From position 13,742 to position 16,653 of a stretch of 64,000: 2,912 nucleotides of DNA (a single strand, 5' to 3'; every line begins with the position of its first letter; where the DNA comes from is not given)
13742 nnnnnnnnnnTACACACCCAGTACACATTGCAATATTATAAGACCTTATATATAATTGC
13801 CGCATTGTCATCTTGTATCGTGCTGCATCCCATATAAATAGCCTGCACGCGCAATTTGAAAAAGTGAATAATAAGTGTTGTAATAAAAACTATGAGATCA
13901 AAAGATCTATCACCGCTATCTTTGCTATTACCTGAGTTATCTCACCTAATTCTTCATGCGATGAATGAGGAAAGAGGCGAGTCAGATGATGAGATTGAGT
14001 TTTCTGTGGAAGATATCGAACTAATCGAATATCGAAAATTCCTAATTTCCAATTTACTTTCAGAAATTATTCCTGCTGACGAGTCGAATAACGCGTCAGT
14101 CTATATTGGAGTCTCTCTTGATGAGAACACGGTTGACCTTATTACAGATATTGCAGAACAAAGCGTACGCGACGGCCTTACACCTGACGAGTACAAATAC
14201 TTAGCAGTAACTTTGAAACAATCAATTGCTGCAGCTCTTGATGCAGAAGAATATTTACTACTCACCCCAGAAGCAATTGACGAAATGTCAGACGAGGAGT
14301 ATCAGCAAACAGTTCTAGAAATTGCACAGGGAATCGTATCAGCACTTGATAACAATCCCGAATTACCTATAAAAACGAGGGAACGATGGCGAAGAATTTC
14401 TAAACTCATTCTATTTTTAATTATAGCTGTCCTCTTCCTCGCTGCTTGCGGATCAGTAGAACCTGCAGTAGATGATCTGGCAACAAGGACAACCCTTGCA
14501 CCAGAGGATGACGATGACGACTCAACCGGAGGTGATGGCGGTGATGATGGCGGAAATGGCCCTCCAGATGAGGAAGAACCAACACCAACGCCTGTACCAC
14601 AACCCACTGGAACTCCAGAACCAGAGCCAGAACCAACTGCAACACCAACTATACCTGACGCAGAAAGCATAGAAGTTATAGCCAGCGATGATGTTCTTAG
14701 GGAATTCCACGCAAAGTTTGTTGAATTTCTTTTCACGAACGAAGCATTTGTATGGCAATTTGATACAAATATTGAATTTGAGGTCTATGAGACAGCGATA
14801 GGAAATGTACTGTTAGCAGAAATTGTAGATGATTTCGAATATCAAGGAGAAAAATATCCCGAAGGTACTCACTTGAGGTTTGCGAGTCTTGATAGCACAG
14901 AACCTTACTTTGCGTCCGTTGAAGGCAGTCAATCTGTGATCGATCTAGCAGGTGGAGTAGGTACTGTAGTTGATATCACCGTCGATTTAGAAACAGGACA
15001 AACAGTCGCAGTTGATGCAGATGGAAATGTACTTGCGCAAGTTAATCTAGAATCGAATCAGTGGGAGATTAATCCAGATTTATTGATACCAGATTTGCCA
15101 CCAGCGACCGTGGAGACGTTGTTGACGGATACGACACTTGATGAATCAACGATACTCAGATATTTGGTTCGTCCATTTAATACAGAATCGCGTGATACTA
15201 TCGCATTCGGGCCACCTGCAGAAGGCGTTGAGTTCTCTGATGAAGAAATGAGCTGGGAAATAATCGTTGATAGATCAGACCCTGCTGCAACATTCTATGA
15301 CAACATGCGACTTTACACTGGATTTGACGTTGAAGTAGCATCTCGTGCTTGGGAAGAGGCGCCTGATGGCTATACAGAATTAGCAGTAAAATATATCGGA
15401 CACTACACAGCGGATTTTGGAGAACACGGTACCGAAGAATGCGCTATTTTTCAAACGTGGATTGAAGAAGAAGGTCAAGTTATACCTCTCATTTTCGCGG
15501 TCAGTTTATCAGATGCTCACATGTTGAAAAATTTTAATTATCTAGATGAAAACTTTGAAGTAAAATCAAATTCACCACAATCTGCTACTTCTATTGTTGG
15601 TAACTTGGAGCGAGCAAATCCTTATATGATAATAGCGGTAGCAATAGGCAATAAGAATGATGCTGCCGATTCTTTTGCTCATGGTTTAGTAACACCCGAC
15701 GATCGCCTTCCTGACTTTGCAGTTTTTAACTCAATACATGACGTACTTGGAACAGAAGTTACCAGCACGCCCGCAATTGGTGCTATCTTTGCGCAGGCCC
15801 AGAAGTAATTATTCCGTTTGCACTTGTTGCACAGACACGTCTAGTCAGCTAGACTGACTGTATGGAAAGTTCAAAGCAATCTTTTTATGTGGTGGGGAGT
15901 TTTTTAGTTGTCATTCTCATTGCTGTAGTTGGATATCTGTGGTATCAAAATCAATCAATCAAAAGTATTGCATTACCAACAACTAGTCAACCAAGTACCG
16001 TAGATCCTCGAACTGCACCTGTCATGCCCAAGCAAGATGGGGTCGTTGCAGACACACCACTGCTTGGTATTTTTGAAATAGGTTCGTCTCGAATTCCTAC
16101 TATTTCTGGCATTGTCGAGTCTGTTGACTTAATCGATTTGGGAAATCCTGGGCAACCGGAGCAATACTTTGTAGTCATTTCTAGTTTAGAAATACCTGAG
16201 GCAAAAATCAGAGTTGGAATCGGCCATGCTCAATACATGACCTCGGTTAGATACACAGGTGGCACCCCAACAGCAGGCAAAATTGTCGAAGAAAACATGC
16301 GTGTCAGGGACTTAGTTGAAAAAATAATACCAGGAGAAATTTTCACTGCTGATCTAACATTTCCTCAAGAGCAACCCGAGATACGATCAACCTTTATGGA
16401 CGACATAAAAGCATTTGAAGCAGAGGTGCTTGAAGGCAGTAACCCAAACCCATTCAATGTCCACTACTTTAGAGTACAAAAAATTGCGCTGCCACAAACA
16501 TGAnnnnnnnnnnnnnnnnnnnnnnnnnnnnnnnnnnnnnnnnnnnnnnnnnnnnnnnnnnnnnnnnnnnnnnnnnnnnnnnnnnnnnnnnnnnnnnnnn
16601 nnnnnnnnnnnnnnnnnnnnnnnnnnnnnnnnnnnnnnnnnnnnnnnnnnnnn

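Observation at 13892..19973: Three large envelope proteins, including a 1157-aa Cys-rich giant, inserted in the type IV pilus locus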

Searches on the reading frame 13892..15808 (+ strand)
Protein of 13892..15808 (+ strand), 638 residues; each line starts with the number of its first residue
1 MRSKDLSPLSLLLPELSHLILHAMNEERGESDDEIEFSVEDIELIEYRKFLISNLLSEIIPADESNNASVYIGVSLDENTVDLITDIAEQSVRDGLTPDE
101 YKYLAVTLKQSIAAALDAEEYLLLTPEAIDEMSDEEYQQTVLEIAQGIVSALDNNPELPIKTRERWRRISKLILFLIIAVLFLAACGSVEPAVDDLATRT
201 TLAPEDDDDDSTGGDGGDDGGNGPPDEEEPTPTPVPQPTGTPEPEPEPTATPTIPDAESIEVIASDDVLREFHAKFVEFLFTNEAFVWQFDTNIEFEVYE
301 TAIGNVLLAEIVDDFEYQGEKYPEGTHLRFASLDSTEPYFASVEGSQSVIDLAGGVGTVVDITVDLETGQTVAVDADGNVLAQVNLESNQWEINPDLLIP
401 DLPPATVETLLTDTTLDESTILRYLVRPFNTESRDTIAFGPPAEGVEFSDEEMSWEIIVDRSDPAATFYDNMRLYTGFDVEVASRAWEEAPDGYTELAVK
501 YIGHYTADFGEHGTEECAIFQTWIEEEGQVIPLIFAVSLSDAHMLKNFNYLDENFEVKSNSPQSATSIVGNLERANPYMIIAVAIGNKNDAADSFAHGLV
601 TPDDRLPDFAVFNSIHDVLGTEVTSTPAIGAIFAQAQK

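Call 7: search_protein_families(library=pfam, proteins=[window:13892-15808:+], max_evalue=0.1)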
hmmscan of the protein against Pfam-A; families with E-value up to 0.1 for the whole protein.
window:13892-15808:+ (638 aa): 1 family
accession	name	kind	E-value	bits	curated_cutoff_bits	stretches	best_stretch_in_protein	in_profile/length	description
PF18346.7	SH3_15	-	0.062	14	24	0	368-397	37-66/67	Mind bomb SH3 repeat domain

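Call 16: find_homologous_proteins(query=window:13892-15805:+)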
Query window:13892-15805:+ (638 aa): 1 proteins with E <= 0.001 among 8000 candidates.
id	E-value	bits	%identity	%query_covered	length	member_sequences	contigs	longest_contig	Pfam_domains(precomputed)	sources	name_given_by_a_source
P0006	0.0e+0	1414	100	100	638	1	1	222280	-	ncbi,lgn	-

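Call 29: search_protein_families(library=ncbifam, proteins=[window:13892-15808:+], max_evalue=0.1)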
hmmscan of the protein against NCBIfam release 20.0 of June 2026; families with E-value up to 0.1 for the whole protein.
window:13892-15808:+ (638 aa): 2 families
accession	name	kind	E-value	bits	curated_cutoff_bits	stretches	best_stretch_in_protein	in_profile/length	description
NF007824.1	PRK10533.1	equivalog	0.042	13.8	200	1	173-201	6-34/171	lipoprotein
NF047847.2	SS_mature_LptM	equivalog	0.062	13.4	27.7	0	170-187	5-21/31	LPS translocon maturation chaperone LptM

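Call 89: search_solved_structures(query=window:13892-15805:+, max_evalue=1)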
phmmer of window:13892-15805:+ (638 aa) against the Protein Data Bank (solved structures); distinct sequences matched with E-value up to 1: 2.
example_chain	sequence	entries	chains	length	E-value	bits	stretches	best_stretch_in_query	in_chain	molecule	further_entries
4a5q_A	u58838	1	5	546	0.49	12.1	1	342-393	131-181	CHI1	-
3oa5_A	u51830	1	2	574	0.53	12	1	342-393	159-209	Chi1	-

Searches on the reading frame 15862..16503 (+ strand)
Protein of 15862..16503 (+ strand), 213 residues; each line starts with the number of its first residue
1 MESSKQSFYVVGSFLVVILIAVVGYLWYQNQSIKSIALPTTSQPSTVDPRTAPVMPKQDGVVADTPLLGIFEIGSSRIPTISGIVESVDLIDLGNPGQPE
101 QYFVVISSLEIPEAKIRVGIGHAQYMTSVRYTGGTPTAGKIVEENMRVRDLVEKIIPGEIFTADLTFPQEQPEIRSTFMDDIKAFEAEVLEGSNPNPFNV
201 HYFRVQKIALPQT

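Call 7: search_protein_families(library=pfam, proteins=[window:15862-16503:+], max_evalue=0.1)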
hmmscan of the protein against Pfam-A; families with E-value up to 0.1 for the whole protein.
window:15862-16503:+ (213 aa): 0 families

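Call 29: search_protein_families(library=ncbifam, proteins=[window:15862-16503:+], max_evalue=0.1)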
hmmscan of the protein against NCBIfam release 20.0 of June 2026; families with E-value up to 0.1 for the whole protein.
window:15862-16503:+ (213 aa): 0 families

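Call 90: search_solved_structures(query=window:15862-16500:+, max_evalue=1)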
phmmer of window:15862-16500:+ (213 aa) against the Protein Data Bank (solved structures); distinct sequences matched with E-value up to 1: 0.

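Call 93: predict_structure(protein=window:15862-16500:+)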
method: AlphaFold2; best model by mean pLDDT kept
length: 213 residues; sequences in the alignment: 1
mean_pLDDT: 42.0   pTM: 0.25
mean pLDDT of the five models: 42.0, 40.9, 39.3, 39.2, 37.3
residues with pLDDT >= 90: 14; 70-90: 12; 50-70: 10; < 50: 177
segments of 3 or more residues with pLDDT < 50: 33-175, 184-213
pLDDT, mean of each block of 10 residues (from residue 1): 73 93 86 44 41 35 25 25 30 34 30 27 29 31 38 40 40 49 44 36 34 33
secondary structure, 60 per line:
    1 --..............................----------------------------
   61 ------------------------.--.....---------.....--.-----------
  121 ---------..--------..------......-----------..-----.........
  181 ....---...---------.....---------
elements in order: H3-32 E88-92 E102-106 H148-153 H172-184 E188-190 E200-204
